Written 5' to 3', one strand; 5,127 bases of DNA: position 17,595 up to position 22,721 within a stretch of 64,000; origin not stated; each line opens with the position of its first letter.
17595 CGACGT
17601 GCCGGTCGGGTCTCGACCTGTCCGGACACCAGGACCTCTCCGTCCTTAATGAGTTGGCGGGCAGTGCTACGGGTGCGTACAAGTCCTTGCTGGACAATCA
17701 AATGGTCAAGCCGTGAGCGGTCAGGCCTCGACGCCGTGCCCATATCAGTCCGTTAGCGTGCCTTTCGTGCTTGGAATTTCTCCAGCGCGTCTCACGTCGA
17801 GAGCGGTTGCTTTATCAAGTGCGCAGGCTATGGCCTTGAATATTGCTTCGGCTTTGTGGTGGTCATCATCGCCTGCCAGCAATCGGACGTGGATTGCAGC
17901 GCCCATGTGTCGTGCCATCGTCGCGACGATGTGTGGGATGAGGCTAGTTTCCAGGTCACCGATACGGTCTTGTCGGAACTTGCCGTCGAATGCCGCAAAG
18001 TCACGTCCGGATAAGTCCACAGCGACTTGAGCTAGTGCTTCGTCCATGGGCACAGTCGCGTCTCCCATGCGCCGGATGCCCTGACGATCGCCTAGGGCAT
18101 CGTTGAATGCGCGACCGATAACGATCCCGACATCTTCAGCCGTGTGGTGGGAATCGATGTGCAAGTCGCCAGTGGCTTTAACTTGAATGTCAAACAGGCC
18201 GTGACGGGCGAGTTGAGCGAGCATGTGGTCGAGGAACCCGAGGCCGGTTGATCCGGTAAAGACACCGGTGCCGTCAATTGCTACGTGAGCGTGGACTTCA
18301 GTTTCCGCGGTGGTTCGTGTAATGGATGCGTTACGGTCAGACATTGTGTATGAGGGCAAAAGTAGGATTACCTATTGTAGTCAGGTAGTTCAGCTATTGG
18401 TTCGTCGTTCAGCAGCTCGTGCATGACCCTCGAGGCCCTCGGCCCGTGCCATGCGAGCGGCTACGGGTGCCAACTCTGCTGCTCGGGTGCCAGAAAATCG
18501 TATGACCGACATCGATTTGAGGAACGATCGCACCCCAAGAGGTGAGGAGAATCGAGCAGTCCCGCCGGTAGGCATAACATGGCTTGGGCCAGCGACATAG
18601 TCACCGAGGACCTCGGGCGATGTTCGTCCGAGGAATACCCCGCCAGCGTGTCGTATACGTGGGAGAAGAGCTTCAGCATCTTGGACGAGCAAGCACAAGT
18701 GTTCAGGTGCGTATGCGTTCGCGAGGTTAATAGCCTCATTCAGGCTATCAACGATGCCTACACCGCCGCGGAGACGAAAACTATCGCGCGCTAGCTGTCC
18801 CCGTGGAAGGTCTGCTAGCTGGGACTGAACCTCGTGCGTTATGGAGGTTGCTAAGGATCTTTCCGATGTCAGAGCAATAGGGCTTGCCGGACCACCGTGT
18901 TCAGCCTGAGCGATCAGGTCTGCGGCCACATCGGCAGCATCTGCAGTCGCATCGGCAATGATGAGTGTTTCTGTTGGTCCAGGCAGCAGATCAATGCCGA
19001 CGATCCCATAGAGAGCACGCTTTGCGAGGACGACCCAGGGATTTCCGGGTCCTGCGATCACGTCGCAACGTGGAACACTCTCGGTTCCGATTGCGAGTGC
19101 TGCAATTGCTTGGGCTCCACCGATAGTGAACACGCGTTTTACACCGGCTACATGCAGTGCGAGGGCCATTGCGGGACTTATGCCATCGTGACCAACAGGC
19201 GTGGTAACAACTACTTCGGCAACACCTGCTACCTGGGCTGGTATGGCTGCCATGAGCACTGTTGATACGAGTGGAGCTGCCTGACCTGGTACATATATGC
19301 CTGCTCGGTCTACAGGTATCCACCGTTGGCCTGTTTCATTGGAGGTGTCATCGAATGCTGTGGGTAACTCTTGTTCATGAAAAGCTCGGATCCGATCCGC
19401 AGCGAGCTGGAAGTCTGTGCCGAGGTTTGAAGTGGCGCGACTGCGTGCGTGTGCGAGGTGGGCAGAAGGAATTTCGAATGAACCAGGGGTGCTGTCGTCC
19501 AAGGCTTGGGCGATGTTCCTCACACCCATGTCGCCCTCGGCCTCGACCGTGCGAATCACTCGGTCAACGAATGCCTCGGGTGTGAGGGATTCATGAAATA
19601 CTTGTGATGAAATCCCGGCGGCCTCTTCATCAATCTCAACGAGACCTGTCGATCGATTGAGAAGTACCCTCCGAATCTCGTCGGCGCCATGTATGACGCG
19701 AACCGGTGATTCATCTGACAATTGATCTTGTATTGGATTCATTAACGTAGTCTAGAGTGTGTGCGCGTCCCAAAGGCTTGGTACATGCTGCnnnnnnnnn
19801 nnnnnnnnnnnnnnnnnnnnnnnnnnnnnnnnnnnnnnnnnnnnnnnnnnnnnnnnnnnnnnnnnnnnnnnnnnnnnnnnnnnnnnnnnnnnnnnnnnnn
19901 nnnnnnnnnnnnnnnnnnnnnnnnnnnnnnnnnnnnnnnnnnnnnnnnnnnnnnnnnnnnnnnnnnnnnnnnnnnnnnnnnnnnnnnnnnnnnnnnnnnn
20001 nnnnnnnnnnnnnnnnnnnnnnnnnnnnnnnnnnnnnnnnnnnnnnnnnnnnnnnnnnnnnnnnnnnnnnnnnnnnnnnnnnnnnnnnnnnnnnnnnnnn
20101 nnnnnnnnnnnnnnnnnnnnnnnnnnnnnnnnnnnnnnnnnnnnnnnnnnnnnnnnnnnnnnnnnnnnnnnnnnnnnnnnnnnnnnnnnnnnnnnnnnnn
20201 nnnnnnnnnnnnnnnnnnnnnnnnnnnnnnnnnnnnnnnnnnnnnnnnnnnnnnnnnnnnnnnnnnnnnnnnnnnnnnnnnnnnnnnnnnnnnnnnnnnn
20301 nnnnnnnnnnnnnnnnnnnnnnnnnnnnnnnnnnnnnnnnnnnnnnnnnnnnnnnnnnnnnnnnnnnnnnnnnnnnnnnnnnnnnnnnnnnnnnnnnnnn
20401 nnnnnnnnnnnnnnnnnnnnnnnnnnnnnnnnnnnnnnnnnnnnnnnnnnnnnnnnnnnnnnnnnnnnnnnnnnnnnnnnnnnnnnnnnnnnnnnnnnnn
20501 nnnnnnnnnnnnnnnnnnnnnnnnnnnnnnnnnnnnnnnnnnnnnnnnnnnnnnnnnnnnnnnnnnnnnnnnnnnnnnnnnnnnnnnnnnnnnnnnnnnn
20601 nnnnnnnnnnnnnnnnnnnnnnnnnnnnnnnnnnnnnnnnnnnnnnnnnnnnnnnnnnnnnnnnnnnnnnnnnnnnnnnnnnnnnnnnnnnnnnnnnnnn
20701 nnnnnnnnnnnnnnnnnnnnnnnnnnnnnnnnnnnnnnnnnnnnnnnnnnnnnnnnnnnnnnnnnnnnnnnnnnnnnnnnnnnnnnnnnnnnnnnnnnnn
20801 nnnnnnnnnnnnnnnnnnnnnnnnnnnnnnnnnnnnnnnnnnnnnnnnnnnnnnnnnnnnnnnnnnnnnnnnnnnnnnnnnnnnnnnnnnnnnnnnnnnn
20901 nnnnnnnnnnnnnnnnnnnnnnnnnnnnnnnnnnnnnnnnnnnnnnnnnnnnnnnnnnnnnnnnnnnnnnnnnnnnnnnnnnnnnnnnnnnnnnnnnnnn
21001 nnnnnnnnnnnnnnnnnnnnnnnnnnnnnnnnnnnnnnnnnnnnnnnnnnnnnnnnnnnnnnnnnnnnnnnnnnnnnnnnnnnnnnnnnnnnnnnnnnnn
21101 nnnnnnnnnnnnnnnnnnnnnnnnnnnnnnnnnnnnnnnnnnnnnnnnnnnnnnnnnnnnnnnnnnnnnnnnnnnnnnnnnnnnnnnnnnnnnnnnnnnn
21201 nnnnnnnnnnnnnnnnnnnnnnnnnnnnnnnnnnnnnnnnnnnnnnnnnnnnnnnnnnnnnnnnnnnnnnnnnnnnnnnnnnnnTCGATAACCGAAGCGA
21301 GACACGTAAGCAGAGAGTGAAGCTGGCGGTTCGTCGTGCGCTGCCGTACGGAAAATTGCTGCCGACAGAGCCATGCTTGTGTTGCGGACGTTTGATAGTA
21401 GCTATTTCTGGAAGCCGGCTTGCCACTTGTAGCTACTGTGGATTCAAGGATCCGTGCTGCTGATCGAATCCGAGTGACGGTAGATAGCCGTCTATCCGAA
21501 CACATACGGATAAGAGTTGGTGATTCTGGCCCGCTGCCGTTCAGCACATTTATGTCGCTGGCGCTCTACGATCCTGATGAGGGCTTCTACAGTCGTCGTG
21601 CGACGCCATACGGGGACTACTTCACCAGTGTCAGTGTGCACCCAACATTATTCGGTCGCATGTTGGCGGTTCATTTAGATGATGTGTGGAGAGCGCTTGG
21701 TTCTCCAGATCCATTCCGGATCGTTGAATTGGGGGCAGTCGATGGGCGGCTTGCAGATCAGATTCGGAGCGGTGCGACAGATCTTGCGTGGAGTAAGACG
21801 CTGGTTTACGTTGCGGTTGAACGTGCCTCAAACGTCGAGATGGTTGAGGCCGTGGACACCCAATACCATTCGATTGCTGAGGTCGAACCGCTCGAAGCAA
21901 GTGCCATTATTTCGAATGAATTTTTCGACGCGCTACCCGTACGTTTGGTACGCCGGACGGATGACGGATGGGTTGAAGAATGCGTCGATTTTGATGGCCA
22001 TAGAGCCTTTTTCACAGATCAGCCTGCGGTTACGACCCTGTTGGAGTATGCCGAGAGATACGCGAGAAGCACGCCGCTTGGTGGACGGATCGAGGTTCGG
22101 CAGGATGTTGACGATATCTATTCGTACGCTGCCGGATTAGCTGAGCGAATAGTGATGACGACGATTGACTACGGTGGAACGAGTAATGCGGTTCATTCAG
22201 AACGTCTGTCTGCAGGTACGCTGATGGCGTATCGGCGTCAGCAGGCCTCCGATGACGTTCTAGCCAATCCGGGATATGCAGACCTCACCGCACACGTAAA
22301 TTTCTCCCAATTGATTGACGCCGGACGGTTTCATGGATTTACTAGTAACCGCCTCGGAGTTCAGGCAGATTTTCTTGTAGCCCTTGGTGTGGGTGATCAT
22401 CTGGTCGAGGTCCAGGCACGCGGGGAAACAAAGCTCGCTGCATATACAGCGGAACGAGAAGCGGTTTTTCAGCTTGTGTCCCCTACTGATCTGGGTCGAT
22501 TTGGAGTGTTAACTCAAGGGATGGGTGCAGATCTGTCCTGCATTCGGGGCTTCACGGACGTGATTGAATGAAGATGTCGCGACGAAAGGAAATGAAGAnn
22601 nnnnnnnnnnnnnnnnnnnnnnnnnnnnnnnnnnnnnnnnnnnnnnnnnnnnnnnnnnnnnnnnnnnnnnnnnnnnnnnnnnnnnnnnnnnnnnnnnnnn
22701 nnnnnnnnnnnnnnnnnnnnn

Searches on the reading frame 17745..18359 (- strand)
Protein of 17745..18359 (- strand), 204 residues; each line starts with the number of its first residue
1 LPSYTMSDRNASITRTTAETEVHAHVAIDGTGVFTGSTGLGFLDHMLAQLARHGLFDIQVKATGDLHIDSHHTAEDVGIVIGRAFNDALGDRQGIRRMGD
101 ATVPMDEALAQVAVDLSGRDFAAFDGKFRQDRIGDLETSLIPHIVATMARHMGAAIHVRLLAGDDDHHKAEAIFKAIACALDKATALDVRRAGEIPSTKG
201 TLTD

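Call 67: search_protein_families(library=pfam, proteins=[window:17745-18359:-], max_evalue=0.01)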
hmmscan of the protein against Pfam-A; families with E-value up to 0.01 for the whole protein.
window:17745-18359:- (204 aa): 1 family
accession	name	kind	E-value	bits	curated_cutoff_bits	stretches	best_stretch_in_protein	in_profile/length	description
PF00475.24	IGPD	-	7.4e-61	204.9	27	1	38-181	1-144/144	Imidazoleglycerol-phosphate dehydratase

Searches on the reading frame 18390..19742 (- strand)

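Call 67: search_protein_families(library=pfam, proteins=[window:18390-19742:-], max_evalue=0.01)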
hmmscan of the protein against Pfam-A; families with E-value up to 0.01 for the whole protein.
window:18390-19742:- (450 aa): 1 family
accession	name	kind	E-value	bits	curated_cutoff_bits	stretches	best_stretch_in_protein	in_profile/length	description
PF00815.25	Histidinol_dh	-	3.1e-136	455.1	27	1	56-447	12-410/411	Histidinol dehydrogenase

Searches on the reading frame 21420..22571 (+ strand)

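Call 26: search_protein_families(library=pfam, proteins=[window:21420-22571:+], max_evalue=0.001)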
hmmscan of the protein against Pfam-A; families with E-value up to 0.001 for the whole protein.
window:21420-22571:+ (383 aa): 1 family
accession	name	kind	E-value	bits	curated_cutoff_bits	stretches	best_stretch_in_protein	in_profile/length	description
PF02636.23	Methyltransf_28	-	3.5e-37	128.7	23.3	1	81-306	1-242/249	Putative S-adenosyl-L-methionine-dependent methyltransferase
